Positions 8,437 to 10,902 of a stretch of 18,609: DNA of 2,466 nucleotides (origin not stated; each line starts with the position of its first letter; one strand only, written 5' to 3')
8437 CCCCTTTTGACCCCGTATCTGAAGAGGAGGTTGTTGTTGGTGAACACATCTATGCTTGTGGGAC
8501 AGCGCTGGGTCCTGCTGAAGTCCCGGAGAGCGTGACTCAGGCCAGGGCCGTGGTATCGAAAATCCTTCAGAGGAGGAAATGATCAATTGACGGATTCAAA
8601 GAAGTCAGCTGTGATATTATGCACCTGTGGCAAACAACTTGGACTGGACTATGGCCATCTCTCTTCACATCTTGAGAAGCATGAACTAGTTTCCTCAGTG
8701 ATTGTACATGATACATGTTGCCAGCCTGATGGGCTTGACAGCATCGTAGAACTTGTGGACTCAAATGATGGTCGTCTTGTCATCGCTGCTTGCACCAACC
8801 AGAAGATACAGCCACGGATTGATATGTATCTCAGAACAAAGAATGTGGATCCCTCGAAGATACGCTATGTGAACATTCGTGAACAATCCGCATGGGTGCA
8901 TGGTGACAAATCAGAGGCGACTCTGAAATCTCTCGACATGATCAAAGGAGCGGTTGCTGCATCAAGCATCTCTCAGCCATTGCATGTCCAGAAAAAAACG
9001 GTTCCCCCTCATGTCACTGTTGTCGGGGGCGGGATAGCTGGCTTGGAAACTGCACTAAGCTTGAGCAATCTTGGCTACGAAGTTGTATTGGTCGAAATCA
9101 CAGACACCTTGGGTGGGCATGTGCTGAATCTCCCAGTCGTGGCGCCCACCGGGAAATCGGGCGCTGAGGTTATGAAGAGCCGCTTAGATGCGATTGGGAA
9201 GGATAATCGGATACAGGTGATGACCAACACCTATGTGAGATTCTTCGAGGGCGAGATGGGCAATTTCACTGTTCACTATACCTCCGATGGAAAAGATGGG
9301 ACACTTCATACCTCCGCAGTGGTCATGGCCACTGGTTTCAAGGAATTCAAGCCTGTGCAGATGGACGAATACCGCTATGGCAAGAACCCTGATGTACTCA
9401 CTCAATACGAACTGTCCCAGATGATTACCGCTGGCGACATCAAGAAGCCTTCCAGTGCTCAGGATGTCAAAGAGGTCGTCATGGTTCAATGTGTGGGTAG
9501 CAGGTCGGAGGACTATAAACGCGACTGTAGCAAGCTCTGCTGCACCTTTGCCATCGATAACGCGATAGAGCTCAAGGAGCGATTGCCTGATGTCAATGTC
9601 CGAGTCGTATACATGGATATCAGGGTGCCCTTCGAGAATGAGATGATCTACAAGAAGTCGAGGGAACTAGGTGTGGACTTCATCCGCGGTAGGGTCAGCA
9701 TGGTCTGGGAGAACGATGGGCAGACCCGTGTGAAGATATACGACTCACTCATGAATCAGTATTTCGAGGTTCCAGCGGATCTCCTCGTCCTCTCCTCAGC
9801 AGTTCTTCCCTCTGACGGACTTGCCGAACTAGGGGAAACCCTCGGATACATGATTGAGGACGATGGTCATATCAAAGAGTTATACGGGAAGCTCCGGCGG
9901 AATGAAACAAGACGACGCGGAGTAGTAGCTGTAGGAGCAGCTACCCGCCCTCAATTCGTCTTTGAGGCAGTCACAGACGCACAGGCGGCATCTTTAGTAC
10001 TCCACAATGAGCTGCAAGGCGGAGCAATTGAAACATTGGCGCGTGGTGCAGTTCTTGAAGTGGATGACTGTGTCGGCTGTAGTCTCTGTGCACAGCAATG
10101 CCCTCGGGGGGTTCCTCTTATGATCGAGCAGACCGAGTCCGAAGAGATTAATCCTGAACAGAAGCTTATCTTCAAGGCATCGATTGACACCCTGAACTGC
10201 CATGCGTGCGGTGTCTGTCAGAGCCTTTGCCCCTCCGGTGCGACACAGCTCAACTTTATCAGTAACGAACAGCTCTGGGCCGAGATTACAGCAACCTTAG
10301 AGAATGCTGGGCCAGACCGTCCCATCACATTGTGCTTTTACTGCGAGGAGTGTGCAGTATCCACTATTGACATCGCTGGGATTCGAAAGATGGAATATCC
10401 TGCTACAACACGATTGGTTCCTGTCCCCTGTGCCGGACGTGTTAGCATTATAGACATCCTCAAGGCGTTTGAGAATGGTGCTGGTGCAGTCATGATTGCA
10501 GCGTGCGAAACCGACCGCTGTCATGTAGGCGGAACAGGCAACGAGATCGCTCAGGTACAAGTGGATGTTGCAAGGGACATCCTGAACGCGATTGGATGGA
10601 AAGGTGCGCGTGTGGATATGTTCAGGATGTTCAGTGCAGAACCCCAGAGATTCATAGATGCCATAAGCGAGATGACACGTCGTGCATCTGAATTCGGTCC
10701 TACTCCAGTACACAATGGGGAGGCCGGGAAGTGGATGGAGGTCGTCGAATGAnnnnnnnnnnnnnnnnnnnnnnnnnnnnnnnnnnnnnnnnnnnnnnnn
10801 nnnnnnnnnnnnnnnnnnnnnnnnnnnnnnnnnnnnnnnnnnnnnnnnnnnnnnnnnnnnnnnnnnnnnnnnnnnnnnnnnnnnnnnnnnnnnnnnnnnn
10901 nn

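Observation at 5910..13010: Five-gene Hdr module lacking any recognised electron-donor enzyme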

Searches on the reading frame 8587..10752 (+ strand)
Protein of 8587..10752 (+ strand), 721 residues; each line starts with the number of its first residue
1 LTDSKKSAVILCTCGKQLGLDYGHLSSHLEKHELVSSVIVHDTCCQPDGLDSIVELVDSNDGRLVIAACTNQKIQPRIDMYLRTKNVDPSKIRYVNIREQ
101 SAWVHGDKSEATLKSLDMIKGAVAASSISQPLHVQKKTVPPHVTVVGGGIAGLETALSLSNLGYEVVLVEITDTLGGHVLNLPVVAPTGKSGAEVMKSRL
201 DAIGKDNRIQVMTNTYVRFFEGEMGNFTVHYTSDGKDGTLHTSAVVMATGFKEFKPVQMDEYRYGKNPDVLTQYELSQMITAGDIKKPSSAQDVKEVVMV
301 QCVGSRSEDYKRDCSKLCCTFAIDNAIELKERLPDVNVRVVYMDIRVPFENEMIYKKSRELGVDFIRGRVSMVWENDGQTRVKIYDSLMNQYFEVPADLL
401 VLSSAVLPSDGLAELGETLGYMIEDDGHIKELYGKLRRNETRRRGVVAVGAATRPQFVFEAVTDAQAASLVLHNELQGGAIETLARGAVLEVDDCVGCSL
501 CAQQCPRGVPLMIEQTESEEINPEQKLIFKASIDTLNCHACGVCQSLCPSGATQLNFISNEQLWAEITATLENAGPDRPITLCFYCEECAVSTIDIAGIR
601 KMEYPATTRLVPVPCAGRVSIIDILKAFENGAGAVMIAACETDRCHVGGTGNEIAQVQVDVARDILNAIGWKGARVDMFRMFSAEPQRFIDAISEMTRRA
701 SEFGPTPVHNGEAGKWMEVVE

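Call 3: search_protein_families(library=pfam, proteins=[window:8587-10752:+], max_evalue=0.01)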
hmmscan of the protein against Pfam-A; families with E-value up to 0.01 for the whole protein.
window:8587-10752:+ (721 aa): 18 families
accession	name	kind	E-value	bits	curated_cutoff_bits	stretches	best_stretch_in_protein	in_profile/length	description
PF02662.21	FlpD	-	4.2e-30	104.7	22.3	1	582-704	2-123/123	Methyl-viologen-reducing hydrogenase, delta subunit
PF07992.20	Pyr_redox_2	-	4.5e-13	49.7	26.1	1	142-260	2-117/291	Pyridine nucleotide-disulphide oxidoreductase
PF12838.12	Fer4_7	-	2.9e-08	34.5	27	1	495-552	2-52/52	4Fe-4S dicluster domain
PF13183.11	Fer4_8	-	2.4e-07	31.6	27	1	536-590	3-61/68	4Fe-4S dicluster domain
PF00037.32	Fer4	-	2.2e-06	27.7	21.1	2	532-552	2-22/24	4Fe-4S binding domain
PF13450.12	NAD_binding_8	-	2.8e-06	28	21.9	1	145-180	1-36/68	NAD(P)-binding Rossmann-like domain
PF01134.28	GIDA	-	5.6e-06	26.1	22.1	1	143-204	2-60/391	Glucose inhibited division protein A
PF13237.11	Fer4_10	-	7.8e-06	26.2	25.5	1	490-549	4-53/53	4Fe-4S dicluster domain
PF00070.33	Pyr_redox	-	1e-05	26.4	22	1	142-176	1-35/82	Pyridine nucleotide-disulphide oxidoreductase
PF12831.13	FAD_oxidored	-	1.5e-05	25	27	1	143-194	2-53/416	FAD dependent oxidoreductase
PF01266.30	DAO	-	2.1e-05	24.6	27.9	1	143-176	2-35/353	FAD dependent oxidoreductase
PF13187.11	Fer4_9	-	2.2e-05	24.8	27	1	494-552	1-51/52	4Fe-4S dicluster domain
PF13534.11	Fer4_17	-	8.5e-05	23.5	22.2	0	490-509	41-60/61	4Fe-4S dicluster domain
PF13738.12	Pyr_redox_3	-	0.00035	20.3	30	1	141-253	165-269/305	Pyridine nucleotide-disulphide oxidoreductase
PF00890.30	FAD_binding_2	-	0.00062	19.5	20.4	1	143-178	2-37/414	FAD binding domain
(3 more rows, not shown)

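Call 22: search_solved_structures(query=window:8587-10752:+, max_evalue=0.00001)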
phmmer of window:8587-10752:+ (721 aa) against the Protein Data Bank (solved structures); distinct sequences matched with E-value up to 0.00001: 17.
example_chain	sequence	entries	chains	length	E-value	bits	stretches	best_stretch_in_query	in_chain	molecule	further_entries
8rvu_a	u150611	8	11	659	4.1e-78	266.3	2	239-572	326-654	H(2):CoB-CoM heterodisulfide,ferredoxin reductase subunit A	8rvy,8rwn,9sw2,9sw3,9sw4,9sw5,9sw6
8rvv_A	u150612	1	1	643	2.3e-77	263.8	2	239-571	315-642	H(2):CoB-CoM heterodisulfide,ferredoxin reductase subunit A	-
5odc_A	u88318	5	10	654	1.2e-75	258.2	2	243-568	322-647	Heterodisulfide reductase, subunit A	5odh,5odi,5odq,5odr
9sfi_A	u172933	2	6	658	6e-73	249.2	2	231-571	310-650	CoB--CoM heterodisulfide reductase iron-sulfur subunit A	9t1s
7bkb_A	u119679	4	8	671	1.8e-61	211.3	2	239-570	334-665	CoB--CoM heterodisulfide reductase iron-sulfur subunit A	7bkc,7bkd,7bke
6tjr_A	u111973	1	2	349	1e-47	165.8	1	143-470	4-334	Fumarate reductase/succinate dehydrogenase flavoprotein domain protein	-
9sfi_K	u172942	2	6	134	1.1e-24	89.7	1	578-708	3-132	F420-non-reducing hydrogenase subunit delta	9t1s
7bkb_F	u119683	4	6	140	6.6e-17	64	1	578-709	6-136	F420-non-reducing hydrogenase subunit D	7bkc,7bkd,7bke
5odc_D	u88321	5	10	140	9.4e-15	56.9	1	579-707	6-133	Methyl-viologen reducing hydrogenase subunit D | Methyl-viologen reducing hydrogenase, subunit D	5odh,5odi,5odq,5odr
9sw2_D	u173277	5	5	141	4.5e-14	54.6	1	582-709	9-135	F420-non-reducing hydrogenase iron-sulfur subunit D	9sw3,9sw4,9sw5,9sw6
8rvu_F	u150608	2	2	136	4e-13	51.5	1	579-705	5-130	Methyl viologen-reducing hydrogenase, subunit D-related protein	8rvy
8rvv_F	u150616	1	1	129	5.6e-13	51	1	581-705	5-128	Methyl viologen-reducing hydrogenase, subunit D-related protein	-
2fug_9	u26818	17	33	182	3e-08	35.4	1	492-557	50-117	NADH-quinone oxidoreductase chain 9 | NADH-QUINONE OXIDOREDUCTASE SUBUNIT 9 | NADH-quinone oxidoreductase subunit I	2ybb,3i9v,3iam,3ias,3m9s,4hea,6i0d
9sw6_H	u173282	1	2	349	2.5e-06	29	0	489-554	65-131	Tungsten formylmethanofuran dehydrogenase, subunit F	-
1jeh_A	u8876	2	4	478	3.8e-06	28.4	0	134-178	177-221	DIHYDROLIPOAMIDE DEHYDROGENASE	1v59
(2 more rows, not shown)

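Call 53: search_solved_structures(query=window:8587-10752:+, max_evalue=1e-74, show_alignments=3)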
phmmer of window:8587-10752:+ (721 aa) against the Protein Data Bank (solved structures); distinct sequences matched with E-value up to 1e-74: 3.
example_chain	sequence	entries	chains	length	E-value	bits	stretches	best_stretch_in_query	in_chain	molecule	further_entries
8rvu_a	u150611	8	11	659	4.1e-78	266.3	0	239-572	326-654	H(2):CoB-CoM heterodisulfide,ferredoxin reductase subunit A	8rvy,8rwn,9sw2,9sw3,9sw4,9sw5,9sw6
8rvv_A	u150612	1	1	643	2.3e-77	263.8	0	239-571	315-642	H(2):CoB-CoM heterodisulfide,ferredoxin reductase subunit A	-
5odc_A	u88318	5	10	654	1.2e-75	258.2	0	243-568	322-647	Heterodisulfide reductase, subunit A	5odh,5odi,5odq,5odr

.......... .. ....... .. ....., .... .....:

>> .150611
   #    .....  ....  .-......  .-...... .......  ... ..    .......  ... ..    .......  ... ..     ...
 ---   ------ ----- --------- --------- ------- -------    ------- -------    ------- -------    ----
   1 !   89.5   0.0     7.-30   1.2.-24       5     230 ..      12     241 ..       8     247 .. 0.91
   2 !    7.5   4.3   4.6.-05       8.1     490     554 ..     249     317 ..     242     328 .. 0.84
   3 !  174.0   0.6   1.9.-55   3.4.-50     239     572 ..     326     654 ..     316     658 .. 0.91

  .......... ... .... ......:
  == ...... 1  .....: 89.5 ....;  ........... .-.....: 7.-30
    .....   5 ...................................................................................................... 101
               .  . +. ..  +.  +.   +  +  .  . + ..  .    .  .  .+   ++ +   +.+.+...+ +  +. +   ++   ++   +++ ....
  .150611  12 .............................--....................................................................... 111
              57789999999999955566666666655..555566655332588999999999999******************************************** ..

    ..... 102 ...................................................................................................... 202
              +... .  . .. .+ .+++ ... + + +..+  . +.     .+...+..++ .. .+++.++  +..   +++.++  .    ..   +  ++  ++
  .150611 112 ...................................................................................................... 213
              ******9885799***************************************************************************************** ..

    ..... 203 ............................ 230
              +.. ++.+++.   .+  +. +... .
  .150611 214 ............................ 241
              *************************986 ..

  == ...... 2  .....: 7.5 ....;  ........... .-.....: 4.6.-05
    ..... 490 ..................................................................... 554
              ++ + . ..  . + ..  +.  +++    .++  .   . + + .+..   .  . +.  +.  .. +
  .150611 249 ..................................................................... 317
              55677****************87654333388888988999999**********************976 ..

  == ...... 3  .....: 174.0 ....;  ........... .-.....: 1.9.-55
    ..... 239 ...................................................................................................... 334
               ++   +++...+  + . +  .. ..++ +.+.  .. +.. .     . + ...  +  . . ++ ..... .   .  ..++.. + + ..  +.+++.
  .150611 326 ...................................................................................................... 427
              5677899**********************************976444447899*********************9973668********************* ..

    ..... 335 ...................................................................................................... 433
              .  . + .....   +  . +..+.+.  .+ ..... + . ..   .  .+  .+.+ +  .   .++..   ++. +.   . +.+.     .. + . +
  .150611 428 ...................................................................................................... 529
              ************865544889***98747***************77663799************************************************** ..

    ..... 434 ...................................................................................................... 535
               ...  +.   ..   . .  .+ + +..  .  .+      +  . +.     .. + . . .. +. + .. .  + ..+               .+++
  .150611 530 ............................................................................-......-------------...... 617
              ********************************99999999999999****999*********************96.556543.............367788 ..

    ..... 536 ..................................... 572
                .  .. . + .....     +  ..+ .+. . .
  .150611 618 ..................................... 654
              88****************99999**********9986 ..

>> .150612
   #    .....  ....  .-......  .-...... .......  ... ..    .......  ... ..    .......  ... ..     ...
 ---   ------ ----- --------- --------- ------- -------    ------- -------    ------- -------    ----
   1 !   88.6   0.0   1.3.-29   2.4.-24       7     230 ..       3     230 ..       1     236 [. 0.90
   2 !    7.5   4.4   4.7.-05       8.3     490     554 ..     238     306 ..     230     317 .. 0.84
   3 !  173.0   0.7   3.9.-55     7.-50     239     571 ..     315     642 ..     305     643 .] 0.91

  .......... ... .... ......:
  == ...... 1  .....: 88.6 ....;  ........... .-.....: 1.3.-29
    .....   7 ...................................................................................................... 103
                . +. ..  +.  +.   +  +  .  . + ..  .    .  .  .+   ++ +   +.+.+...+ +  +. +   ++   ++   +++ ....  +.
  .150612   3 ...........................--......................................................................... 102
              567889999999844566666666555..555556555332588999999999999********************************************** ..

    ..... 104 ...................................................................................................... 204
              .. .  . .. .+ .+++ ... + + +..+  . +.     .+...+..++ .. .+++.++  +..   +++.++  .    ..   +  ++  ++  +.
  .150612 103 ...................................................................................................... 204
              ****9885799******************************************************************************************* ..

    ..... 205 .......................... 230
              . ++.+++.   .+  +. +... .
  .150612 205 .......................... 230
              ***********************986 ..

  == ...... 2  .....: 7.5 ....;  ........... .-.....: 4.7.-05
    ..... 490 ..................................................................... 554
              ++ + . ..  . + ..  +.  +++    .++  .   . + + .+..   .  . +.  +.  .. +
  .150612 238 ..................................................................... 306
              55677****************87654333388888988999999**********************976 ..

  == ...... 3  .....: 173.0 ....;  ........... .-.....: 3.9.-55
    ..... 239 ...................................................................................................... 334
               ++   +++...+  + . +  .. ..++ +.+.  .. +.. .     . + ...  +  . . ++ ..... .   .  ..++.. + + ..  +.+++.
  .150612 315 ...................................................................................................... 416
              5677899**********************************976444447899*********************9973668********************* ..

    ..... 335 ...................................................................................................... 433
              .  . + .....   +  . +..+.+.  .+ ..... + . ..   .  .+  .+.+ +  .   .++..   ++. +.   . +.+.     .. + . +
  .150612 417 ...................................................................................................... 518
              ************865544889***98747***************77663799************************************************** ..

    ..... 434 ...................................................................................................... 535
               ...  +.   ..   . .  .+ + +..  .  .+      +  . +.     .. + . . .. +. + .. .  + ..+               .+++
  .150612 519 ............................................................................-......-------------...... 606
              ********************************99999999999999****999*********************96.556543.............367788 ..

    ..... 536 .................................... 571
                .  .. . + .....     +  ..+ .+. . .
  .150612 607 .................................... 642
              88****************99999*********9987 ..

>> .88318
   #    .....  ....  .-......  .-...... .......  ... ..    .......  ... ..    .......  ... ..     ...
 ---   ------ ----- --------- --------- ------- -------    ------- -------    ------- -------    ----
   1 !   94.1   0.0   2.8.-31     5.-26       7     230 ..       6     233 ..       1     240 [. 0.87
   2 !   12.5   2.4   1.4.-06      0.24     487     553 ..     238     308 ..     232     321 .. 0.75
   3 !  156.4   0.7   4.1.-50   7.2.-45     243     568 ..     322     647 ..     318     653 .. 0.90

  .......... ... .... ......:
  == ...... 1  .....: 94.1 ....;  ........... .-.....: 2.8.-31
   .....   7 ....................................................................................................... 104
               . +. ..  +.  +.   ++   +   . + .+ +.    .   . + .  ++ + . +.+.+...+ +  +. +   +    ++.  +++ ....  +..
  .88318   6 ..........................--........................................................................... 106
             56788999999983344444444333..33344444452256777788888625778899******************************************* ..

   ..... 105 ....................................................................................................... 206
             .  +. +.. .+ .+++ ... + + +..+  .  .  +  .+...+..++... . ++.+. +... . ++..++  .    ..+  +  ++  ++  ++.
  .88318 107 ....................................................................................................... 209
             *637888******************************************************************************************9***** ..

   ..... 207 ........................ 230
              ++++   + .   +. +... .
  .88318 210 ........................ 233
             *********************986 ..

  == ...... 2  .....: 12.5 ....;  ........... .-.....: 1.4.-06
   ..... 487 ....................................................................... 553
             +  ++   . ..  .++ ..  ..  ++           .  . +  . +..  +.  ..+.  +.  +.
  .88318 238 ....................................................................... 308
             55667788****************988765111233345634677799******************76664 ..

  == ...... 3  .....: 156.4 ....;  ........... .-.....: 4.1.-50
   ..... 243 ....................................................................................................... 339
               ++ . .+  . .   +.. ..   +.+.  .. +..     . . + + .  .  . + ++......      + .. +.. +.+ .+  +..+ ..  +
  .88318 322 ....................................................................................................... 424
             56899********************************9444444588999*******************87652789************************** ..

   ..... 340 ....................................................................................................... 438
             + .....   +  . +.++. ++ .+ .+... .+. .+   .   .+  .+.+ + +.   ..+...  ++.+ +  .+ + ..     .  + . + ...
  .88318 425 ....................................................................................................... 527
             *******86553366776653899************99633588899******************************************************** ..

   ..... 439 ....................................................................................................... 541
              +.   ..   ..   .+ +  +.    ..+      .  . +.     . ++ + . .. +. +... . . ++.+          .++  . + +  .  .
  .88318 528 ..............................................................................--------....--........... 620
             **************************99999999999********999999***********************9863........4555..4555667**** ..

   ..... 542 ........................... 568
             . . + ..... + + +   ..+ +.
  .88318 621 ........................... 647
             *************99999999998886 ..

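Call 66: search_protein_families(library=ncbifam, proteins=[window:8587-10752:+], max_evalue=1e-10)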
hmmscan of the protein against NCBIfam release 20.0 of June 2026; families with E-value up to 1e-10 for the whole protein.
window:8587-10752:+ (721 aa): 5 families
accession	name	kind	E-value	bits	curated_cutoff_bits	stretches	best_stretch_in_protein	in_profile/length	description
NF040770.1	hetero_SS_HdrA2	exception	5.5e-134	448.1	1100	2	229-705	305-773/777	CoB-CoM heterodisulfide reductase HdrA2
NF041778.1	hetero_SS_HdrA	equivalog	3.9e-98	329.2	1400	2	240-638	326-713/771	ferredoxin:CoB-CoM heterodisulfide reductase subunit HdrA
NF041891.1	hdrA_Methbact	equivalog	2.4e-94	317.1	1300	2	239-666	312-729/762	ferredoxin:CoB-CoM heterodisulfide reductase subunit HdrA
NF045873.1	F420_non_VhuD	exception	6.5e-31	107.2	215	1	579-709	2-131/132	F420-non-reducing hydrogenase iron-sulfur subunit VhuD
NF004943.0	PRK06292.2-1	equivalog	2.6e-12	46.3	432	1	135-284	166-306/456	dihydrolipoyl dehydrogenase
